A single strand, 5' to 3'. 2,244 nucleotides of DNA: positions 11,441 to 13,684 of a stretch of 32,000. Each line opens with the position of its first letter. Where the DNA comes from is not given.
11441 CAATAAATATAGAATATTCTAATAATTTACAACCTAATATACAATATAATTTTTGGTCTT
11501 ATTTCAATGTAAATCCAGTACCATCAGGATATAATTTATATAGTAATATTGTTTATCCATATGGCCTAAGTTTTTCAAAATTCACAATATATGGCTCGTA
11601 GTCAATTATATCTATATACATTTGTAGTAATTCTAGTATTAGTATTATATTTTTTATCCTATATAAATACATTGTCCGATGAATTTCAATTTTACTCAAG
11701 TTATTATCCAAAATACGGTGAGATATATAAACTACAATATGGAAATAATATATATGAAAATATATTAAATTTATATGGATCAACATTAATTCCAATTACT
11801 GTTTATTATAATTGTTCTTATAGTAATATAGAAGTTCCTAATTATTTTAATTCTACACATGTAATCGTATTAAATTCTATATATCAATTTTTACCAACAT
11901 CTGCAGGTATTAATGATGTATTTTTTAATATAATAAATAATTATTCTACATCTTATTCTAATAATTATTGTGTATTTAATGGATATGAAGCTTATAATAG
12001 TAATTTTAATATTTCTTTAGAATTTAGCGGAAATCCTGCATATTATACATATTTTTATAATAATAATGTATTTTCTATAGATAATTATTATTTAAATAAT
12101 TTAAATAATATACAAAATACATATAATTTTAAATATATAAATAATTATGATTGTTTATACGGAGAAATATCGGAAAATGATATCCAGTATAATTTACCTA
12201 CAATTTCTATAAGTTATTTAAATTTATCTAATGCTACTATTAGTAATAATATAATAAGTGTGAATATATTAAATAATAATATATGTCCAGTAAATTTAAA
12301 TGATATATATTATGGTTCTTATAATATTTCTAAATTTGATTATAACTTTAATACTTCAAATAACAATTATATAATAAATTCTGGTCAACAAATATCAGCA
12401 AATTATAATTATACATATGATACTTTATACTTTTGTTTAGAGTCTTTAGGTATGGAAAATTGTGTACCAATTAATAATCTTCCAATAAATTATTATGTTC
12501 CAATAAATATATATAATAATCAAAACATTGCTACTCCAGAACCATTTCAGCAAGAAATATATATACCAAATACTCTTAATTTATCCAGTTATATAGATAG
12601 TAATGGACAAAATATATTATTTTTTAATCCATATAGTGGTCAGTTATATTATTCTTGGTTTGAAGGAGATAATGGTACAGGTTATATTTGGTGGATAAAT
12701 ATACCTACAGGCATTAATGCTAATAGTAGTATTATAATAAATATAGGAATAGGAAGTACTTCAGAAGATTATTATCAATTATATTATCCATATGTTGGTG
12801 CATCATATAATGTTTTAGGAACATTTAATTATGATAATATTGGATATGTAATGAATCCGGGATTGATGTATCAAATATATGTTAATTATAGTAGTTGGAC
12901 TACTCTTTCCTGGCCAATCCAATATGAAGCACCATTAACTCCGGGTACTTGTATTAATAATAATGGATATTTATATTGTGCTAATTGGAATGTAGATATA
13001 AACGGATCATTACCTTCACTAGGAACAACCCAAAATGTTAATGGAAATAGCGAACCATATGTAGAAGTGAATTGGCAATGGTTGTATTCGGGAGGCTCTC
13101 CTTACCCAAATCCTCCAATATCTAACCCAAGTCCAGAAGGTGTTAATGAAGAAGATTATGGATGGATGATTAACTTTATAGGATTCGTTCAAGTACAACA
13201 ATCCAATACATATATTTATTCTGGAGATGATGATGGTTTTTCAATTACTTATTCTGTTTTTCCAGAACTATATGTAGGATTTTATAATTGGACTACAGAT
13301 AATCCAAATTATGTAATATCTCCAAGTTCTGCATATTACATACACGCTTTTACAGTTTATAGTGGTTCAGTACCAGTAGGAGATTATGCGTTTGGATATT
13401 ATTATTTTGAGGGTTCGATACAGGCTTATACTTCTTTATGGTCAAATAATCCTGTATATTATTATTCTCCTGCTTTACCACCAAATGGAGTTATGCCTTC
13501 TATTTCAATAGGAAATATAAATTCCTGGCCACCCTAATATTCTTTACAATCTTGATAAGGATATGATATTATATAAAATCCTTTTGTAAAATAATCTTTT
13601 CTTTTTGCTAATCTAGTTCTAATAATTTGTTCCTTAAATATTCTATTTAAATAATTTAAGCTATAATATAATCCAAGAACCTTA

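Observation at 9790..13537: Translationally coupled pair of Asn/Tyr-rich, N-terminally anchored lectin-fold proteins: candidate cell-surface or host-attachment module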

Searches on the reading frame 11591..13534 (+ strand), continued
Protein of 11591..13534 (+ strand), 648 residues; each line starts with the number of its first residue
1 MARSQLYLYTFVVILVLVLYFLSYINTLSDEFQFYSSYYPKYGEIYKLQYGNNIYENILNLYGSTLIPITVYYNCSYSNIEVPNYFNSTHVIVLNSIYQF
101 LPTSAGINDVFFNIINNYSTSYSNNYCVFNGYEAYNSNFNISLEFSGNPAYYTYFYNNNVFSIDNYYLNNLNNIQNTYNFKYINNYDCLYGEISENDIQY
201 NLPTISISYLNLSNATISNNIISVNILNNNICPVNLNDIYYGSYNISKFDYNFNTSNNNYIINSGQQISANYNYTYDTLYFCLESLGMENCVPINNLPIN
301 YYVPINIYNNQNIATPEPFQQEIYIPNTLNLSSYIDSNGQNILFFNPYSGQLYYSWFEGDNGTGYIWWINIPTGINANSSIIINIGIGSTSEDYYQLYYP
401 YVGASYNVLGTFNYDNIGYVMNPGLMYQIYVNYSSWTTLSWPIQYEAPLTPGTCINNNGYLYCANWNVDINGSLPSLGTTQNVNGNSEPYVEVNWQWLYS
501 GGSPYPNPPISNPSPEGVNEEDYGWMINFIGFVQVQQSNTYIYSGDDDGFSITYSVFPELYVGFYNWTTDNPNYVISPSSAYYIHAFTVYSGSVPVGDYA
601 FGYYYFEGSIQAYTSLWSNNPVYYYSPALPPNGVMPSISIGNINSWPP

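Call 108: search_dna_similar(query=P0067, collection=phages, mode=protein, max_evalue=1, max_rows=30)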
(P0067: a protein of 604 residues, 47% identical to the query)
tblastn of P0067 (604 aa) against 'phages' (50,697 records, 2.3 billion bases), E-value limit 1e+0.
Records with a match: 48; places in all: 48; records where one place covers at least 80% of the query: 0.
Best place of each record, by identity: <60% 48.
By first word of the organism name: Sulfolobus 31; Acidianus 6; Sulfolobales 4; Saccharolobus 2; Stygiolobus 2; Metallosphaera 2; Los 1.
By host as written in the record: Sulfolobus islandicus 24; - 6; Sulfolobales 4; Saccharolobus solfataricus 2; Sulfolobus solfataricus P2 2; Acidianus brierleyi 2; Metallosphaera sedula 2; Sulfolobus 2; and 4 more.
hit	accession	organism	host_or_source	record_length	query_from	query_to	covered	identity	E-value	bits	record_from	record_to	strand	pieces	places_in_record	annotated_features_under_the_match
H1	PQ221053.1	Sulfolobus phage SMV1a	Sulfolobus islandicus REY15A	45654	29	389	60%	31.5%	8e-27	122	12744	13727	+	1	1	hypothetical protein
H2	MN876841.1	Saccharolobus solfataricus rod-shaped virus 1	Saccharolobus solfataricus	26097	27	389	60%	28.6%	4e-10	69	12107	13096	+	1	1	putative viral structural protein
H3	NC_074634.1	Saccharolobus solfataricus rod-shaped virus 1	Saccharolobus solfataricus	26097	27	389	60%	28.6%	4e-10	69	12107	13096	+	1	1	putative viral structural protein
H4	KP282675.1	Acidianus rod-shaped virus 2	Sulfolobales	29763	27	389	60%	27.9%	1e-8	64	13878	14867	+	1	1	hypothetical protein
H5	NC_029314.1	Acidianus rod-shaped virus 2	Sulfolobales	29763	27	389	60%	27.9%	1e-8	64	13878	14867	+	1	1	hypothetical protein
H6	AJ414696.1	Sulfolobus islandicus rod-shaped virus 1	Sulfolobus islandicus KVEM10H3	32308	27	389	60%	27.5%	4e-8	62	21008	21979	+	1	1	hypothetical protein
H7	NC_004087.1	Sulfolobus islandicus rod-shaped virus 1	Sulfolobus islandicus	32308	27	389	60%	27.5%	4e-8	62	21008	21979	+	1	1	DUF2341 domain-containing protein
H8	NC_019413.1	Sulfolobales Mexican rudivirus 1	hot springs at Los Azufres National Park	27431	27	389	60%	27.0%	1e-7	61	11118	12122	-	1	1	structural protein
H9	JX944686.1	Sulfolobales Mexican rod-shaped virus 1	hot springs at Los Azufres National Park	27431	27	389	60%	27.0%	1e-7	61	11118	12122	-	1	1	structural protein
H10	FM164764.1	Stygiolobus rod-shaped virus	-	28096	27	389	60%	26.8%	2e-5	54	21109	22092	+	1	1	hypothetical protein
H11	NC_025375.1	Stygiolobus rod-shaped virus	-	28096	27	389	60%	26.8%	2e-5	54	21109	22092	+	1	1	hypothetical protein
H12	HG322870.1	Sulfolobus monocaudavirus SMV1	Sulfolobus solfataricus P2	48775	29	281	42%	35.5%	1e-26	122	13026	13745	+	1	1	conserved archaeal viral protein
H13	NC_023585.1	Sulfolobus monocaudavirus SMV1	Sulfolobus solfataricus P2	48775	29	281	42%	35.5%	1e-26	122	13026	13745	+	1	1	conserved archaeal viral protein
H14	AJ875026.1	Acidianus rod-shaped virus 1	-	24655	27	240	35%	33.3%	2e-8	64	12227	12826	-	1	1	hypothetical protein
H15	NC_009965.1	Acidianus rod-shaped virus 1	Acidianus sp. Acii26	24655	27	240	35%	33.3%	2e-8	64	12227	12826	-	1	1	hypothetical protein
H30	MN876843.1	Metallosphaera rod-shaped virus 1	Metallosphaera sedula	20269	27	178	25%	33.3%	2e-7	61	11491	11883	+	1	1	putative viral structural protein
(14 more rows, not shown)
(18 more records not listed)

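Call 109: get_annotated_region(hit=H13, flank=4000)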
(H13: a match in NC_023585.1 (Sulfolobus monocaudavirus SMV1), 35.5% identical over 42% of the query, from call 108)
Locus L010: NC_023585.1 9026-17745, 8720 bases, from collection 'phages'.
description: Sulfolobus monocaudavirus SMV1 complete genome.
organism: Sulfolobus monocaudavirus SMV1 (NCBI taxid 1351702)
taxonomy: Viruses; Bicaudaviridae
host: Sulfolobus solfataricus P2; source: geyser water; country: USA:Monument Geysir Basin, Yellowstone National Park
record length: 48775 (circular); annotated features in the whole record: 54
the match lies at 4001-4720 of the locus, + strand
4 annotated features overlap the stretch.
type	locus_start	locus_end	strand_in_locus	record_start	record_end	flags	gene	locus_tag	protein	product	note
CDS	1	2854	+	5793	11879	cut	-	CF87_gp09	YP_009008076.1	virion structural protein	-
CDS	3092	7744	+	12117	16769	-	-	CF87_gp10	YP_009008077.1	conserved archaeal viral protein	-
CDS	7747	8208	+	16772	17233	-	-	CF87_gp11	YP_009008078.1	major head protein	-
CDS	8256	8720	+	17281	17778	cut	-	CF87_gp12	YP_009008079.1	hypothetical protein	-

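Call 110: get_annotated_region(hit=H30, flank=4000)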
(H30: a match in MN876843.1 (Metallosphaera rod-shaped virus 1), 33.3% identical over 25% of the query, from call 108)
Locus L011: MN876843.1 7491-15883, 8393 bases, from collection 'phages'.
description: Metallosphaera rod-shaped virus 1 isolate 201, complete genome.
organism: Metallosphaera rod-shaped virus 1 (NCBI taxid 2730618)
taxonomy: Viruses; Adnaviria; Zilligvirae; Taleaviricota; Tokiviricetes; Ligamenvirales; Rudiviridae; Hoswirudivirus; Hoswirudivirus MRV1
host: Metallosphaera sedula; source: acidic hot spring; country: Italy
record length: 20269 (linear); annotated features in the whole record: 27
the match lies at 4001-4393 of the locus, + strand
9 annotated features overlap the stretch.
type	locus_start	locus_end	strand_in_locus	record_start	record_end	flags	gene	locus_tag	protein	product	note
CDS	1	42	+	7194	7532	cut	-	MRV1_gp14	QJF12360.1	hypothetical protein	ORF14-112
CDS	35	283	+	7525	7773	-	-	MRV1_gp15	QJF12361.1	hypothetical protein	ORF15-82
CDS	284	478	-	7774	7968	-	-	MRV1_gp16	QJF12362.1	hypothetical protein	ORF16-64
CDS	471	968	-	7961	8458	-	-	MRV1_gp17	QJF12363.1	putative acetyltransferase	ORF17-165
CDS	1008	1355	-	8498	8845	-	-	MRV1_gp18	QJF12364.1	putative Holliday junction resolvase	ORF18-115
CDS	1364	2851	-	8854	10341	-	-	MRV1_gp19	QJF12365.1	hypothetical protein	ORF19-495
CDS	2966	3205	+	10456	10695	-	-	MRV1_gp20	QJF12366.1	hypothetical protein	ORF20-79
CDS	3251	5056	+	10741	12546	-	-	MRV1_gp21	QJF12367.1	putative viral structural protein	ORF21-601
CDS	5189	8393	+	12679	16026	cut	-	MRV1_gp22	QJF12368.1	putative minor structural protein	ORF22-1115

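Call 117: search_protein_families(library=pfam, proteins=[L010:3092-7741:+, L011:3251-5053:+], max_evalue=0.1)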
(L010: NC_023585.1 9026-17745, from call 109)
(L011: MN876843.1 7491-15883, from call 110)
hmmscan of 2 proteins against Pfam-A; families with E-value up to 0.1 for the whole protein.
L010:3092-7741:+ (1550 aa): 2 families
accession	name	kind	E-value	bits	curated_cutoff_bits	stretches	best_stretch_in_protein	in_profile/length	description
PF24199.1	DUF7424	-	0.00099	19.4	27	0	685-760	78-159/196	Domain of unknown function (DUF7424)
PF17992.7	Agarase_CBM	-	0.028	14.5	26.3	0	736-779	24-67/178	Agarase CBM like domain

L011:3251-5053:+ (601 aa): 2 families
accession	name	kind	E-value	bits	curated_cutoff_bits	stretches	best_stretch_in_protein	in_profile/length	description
PF10102.14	DUF2341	-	3.4e-05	24.7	23.4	1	292-340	8-54/84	Domain of unknown function (DUF2341)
PF24108.1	DUF7383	-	0.044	14.5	27.9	0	530-573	42-84/123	Family of unknown function (DUF7383)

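Call 122: search_protein_families(library=phrogs, proteins=[window:11591-13534:+, P0022, P0023, P0067, P0058], max_evalue=0.01)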
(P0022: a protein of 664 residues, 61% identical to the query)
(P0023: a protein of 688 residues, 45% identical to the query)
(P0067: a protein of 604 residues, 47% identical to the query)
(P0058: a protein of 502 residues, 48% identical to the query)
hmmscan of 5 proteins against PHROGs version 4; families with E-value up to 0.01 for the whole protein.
window:11591-13534:+ (648 aa): 0 families

P0022 (664 aa): 1 family
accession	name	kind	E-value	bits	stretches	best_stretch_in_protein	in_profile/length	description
phrog_7548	-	unknown function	1.7e-24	87.7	1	296-654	235-581/591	-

P0023 (688 aa): 1 family
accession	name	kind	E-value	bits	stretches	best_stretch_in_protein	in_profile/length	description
phrog_7548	-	unknown function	4.6e-15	56.5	1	299-678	236-581/591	-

P0067 (604 aa): 1 family
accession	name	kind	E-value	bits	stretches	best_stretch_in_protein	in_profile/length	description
phrog_7548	-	unknown function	1.2e-16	61.8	1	24-395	237-586/591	-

P0058 (502 aa): 2 families
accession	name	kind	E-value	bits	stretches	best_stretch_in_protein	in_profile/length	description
phrog_7548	-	unknown function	3.6e-06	27.2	1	164-498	242-580/591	-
phrog_20722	-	unknown function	0.0018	19.7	1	2-117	17-129/176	-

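Call 124: search_protein_families(library=phrogs, proteins=[window:11591-13534:+, P0047, P0060], max_evalue=10)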
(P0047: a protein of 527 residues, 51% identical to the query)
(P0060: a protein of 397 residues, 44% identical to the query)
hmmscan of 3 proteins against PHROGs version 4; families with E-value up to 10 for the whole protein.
window:11591-13534:+ (648 aa): 1 family
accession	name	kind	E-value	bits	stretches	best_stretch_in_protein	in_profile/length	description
phrog_22566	-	unknown function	0.055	14.7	1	186-213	26-53/78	-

P0047 (527 aa): 0 families

P0060 (397 aa): 2 families
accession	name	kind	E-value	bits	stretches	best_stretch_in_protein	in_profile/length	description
phrog_7548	-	unknown function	0.0066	16.4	1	28-327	286-589/591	-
phrog_3731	-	unknown function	0.17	12.6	1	221-266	56-102/169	-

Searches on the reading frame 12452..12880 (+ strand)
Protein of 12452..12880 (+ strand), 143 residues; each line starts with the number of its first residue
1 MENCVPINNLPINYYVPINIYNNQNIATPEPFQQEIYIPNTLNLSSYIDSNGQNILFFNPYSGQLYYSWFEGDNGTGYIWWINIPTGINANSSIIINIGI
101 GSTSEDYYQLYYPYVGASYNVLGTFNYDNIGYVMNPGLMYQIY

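Call 96: find_related_loci(query=A9, collection=viral_contigs, flank=8000)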
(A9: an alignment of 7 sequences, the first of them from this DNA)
Query A9 (130 aa) in viral_contigs; peptide patterns used: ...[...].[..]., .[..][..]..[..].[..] (x = any residue, [..] = any of these).
231 stretches matched a pattern, but none encodes a relative of the query by tblastn (E <= 1e-3).

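Call 97: search_dna_similar(query=window:12476-12865:+, collection=phages, mode=protein, max_evalue=10, max_rows=30)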
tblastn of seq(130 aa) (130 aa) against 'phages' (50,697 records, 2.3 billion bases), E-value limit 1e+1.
No match.

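Call 128: search_protein_families(library=pfam, proteins=[window:12452-12880:+], max_evalue=10)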
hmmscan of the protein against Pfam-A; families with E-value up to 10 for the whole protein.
window:12452-12880:+ (143 aa): 0 families

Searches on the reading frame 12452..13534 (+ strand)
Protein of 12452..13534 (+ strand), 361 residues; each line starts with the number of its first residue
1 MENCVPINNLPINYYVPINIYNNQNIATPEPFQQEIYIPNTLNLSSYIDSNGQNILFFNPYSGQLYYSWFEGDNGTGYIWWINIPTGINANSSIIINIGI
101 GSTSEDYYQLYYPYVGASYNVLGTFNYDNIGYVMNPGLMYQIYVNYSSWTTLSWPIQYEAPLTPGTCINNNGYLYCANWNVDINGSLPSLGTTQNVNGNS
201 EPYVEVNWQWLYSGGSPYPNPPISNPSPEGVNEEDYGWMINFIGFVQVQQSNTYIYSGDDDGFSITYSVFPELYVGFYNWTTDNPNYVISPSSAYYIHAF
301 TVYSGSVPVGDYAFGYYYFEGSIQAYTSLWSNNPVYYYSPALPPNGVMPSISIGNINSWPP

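Call 124: search_protein_families(library=phrogs, proteins=[window:12452-13534:+], max_evalue=10)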
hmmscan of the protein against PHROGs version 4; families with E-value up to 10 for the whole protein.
window:12452-13534:+ (361 aa): 1 family
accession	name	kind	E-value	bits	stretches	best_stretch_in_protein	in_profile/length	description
phrog_7548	-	unknown function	0.0015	18.5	1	9-352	234-582/591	-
